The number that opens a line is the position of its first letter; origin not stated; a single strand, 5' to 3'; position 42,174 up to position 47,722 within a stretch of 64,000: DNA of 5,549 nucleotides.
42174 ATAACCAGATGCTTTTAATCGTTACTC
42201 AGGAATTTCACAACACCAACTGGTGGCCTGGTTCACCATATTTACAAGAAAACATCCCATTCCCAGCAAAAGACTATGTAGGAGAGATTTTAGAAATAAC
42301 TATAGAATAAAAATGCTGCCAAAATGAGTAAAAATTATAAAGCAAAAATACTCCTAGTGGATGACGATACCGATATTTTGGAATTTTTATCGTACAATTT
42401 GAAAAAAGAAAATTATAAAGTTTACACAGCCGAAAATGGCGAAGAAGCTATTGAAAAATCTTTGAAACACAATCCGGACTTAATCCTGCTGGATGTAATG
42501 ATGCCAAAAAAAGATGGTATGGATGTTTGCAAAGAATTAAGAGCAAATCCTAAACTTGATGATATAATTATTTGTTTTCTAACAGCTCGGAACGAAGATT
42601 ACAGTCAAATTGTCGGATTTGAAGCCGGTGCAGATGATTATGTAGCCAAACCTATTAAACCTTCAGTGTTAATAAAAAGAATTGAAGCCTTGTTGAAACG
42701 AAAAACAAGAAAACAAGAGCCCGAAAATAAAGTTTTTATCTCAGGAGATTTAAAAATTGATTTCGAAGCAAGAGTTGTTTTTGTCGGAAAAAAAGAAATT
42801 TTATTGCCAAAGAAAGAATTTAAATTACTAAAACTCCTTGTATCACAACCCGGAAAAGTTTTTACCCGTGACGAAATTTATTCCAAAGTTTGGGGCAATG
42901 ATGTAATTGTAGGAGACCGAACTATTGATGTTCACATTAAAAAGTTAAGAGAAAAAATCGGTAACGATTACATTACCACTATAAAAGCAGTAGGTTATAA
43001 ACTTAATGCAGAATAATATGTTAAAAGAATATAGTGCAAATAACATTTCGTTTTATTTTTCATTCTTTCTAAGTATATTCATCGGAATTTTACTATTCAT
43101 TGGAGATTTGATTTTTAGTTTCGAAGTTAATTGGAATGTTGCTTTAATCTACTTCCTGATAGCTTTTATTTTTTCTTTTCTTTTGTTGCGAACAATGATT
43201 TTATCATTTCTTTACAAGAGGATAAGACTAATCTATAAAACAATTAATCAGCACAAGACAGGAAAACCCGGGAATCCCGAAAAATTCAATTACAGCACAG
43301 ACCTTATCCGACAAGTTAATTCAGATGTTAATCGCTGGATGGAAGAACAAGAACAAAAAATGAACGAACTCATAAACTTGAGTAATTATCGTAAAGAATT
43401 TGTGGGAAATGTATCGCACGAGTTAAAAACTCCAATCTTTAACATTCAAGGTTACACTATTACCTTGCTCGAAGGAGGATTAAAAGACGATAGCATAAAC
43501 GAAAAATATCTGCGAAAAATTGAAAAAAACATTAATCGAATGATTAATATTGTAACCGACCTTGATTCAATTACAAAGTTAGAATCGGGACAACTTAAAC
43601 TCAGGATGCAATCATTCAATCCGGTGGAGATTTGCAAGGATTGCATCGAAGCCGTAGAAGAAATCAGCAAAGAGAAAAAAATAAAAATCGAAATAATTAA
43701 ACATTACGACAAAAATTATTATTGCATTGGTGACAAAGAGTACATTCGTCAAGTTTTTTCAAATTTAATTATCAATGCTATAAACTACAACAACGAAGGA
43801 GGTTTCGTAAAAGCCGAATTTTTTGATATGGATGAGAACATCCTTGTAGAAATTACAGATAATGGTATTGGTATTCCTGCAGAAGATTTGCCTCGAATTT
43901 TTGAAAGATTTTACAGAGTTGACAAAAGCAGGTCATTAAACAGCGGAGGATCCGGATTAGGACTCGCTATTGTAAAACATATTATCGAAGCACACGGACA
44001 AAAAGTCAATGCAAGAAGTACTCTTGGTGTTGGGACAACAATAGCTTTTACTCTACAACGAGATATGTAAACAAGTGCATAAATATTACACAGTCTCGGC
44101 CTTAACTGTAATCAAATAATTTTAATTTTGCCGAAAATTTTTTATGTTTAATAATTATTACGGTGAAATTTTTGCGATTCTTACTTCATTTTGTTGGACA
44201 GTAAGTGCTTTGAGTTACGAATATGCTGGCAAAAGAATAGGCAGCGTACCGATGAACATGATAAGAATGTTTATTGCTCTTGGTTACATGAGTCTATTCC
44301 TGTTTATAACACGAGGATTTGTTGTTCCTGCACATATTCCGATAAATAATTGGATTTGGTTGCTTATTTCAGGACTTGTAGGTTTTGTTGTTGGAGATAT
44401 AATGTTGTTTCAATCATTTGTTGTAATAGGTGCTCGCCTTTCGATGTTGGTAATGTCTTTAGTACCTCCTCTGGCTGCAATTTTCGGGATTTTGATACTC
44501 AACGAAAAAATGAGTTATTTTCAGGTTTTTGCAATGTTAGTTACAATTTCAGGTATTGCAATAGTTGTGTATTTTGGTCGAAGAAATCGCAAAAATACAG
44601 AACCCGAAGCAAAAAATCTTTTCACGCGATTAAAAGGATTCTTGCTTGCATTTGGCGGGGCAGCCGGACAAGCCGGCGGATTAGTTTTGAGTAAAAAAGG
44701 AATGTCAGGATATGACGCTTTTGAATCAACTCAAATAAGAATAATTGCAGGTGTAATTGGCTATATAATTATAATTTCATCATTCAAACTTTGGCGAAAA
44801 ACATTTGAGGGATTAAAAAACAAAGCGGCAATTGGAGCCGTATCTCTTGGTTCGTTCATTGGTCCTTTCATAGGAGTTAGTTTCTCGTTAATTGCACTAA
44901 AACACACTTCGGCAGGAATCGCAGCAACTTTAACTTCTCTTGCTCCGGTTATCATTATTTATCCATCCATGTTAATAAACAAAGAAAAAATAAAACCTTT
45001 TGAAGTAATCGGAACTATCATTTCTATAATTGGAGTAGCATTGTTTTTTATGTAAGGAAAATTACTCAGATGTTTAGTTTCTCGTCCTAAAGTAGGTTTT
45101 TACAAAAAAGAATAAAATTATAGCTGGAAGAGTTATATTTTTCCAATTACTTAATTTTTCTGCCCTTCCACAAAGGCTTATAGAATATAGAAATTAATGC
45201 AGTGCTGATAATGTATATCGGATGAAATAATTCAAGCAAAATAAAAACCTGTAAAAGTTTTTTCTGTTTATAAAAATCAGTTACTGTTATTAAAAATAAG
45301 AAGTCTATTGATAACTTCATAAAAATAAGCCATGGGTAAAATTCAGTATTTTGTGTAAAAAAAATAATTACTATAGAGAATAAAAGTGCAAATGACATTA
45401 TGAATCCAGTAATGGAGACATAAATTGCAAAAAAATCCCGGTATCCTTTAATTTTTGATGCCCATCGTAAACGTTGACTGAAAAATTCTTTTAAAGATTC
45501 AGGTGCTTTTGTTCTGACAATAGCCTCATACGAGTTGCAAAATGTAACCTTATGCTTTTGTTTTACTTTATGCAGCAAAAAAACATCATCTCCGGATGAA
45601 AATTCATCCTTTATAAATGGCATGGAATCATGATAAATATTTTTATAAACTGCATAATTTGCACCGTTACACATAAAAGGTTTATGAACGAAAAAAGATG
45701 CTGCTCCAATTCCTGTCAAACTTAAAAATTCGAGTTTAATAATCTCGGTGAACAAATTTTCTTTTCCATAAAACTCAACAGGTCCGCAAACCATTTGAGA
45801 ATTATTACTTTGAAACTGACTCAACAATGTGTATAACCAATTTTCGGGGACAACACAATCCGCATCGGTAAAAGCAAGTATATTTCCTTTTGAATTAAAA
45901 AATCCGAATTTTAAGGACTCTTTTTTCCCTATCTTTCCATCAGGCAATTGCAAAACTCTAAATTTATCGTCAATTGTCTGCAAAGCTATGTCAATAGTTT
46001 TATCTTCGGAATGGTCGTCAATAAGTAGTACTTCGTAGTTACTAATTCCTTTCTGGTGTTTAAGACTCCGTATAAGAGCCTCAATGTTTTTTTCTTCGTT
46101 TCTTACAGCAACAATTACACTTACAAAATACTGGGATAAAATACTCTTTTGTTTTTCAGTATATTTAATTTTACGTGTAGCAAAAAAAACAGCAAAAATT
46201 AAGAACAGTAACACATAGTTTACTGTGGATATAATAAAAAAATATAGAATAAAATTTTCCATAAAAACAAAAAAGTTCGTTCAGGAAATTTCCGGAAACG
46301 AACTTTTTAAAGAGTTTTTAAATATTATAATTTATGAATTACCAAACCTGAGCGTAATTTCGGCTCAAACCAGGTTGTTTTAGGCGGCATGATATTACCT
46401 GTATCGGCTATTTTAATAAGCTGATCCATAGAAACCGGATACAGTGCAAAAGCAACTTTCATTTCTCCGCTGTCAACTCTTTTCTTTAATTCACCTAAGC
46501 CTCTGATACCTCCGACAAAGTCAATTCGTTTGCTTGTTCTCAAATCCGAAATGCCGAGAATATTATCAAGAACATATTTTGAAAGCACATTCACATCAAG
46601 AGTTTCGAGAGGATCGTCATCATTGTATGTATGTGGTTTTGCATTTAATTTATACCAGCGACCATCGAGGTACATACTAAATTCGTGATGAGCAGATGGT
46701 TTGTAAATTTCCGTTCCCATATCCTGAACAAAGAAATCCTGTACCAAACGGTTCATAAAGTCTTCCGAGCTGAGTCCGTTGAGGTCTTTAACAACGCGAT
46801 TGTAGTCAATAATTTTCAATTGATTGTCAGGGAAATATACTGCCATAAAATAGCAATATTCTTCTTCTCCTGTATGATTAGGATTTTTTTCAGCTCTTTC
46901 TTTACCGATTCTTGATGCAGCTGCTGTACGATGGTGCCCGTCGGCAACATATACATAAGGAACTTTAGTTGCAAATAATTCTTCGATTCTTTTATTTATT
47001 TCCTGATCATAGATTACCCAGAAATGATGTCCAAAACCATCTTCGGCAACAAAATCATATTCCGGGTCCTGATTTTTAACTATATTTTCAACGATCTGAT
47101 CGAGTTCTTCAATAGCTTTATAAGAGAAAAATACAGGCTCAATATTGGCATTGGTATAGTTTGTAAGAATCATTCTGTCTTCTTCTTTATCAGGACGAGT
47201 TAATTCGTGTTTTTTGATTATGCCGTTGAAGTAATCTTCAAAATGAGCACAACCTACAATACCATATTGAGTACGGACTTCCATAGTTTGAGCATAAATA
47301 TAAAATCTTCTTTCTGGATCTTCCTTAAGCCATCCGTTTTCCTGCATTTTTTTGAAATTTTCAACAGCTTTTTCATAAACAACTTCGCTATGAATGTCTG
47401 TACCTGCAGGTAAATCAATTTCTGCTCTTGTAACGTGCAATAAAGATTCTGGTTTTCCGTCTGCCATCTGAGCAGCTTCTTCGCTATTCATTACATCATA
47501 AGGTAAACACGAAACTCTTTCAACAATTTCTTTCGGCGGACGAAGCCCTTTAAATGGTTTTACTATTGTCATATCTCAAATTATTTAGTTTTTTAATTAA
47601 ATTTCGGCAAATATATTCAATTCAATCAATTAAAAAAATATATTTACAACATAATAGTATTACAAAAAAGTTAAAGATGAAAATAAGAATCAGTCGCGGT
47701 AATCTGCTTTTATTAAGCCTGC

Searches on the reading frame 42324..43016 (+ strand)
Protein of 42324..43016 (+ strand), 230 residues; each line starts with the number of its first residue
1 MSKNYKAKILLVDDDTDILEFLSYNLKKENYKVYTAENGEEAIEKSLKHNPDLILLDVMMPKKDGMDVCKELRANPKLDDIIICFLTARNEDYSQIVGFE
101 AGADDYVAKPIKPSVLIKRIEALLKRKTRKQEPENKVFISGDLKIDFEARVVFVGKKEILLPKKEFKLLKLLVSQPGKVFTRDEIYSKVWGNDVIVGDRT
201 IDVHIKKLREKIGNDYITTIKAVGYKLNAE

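Call 70: search_protein_families(library=pfam, proteins=[window:42324-43016:+], max_evalue=0.00001)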
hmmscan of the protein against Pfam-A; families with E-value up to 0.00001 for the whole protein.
window:42324-43016:+ (230 aa): 2 families
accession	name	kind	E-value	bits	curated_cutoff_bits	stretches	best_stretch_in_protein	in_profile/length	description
PF00072.30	Response_reg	-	1.3e-28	99.8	30.2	1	9-121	1-111/111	Response regulator receiver domain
PF00486.34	Trans_reg_C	-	6.4e-24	84.3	26.2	1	157-227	2-77/77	Transcriptional regulatory protein, C terminal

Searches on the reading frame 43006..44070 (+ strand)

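Call 70: search_protein_families(library=pfam, proteins=[window:43006-44070:+], max_evalue=0.00001)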
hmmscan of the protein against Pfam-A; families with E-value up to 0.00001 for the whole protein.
window:43006-44070:+ (354 aa): 2 families
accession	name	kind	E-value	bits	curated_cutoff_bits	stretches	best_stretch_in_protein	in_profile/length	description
PF02518.31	HATPase_c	-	2.6e-28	99.1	26.4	1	242-352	1-109/111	Histidine kinase-, DNA gyrase B-, and HSP90-like ATPase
PF00512.31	HisKA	-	2.8e-14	53.3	26.9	1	129-195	2-66/66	His Kinase A (phospho-acceptor) domain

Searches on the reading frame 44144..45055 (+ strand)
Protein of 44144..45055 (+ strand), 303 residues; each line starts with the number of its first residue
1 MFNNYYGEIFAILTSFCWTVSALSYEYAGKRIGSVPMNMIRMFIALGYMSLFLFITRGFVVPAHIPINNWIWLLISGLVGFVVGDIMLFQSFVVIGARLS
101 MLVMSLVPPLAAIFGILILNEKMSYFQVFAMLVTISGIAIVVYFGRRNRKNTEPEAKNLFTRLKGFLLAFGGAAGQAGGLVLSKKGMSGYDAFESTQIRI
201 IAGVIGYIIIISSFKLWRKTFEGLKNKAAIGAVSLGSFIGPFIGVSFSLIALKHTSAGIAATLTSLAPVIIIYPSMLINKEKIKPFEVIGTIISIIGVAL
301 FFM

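Call 70: search_protein_families(library=pfam, proteins=[window:44144-45055:+], max_evalue=0.00001)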
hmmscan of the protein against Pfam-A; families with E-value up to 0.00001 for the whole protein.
window:44144-45055:+ (303 aa): 1 family
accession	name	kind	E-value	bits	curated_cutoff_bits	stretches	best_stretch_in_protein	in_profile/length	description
PF00892.27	EamA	-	2.1e-35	122.4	28.2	2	7-142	3-134/135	EamA-like transporter family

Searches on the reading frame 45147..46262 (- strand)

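Call 70: search_protein_families(library=pfam, proteins=[window:45147-46262:-], max_evalue=0.00001)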
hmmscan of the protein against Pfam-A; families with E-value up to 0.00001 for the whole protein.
window:45147-46262:- (371 aa): 5 families
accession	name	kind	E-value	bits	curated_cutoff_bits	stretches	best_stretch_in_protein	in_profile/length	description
PF00535.33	Glycos_transf_2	-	7.3e-28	98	23.3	1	48-176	1-129/168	Glycosyl transferase family 2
PF13641.12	Glyco_tranf_2_3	-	2.3e-18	67.5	27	1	47-268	3-228/230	Glycosyltransferase like family 2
PF13632.12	Glyco_trans_2_3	-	3.3e-16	60.1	27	1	131-315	4-190/198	Glycosyl transferase family group 2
PF10111.15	Glyco_tranf_2_2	-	2.3e-07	31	27.3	1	48-162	1-123/276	Glycosyltransferase like family 2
PF13506.12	Glyco_transf_21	-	1.3e-06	28.5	21.7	1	123-268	28-173/174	Glycosyl transferase family 21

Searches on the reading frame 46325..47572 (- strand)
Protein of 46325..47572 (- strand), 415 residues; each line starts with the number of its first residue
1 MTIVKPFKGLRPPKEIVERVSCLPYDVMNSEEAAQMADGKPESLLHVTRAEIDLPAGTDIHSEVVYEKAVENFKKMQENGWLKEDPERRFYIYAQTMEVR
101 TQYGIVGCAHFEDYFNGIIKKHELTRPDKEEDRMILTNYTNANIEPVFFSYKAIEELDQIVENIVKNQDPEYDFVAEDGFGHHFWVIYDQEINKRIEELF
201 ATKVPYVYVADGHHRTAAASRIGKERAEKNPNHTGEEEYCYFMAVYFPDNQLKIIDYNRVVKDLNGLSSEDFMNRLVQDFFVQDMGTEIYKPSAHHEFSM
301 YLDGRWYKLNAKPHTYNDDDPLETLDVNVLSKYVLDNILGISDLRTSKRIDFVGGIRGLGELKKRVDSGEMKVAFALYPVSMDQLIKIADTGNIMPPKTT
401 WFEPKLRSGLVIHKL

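Call 25: search_protein_families(library=pfam, proteins=[window:46325-47572:-], max_evalue=0.001)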
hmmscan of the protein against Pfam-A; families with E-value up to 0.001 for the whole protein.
window:46325-47572:- (415 aa): 1 family
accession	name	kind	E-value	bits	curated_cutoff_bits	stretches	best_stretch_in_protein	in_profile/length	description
PF06245.16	DUF1015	-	1.3e-111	373.1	25.8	1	4-327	1-324/325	Protein of unknown function (DUF1015)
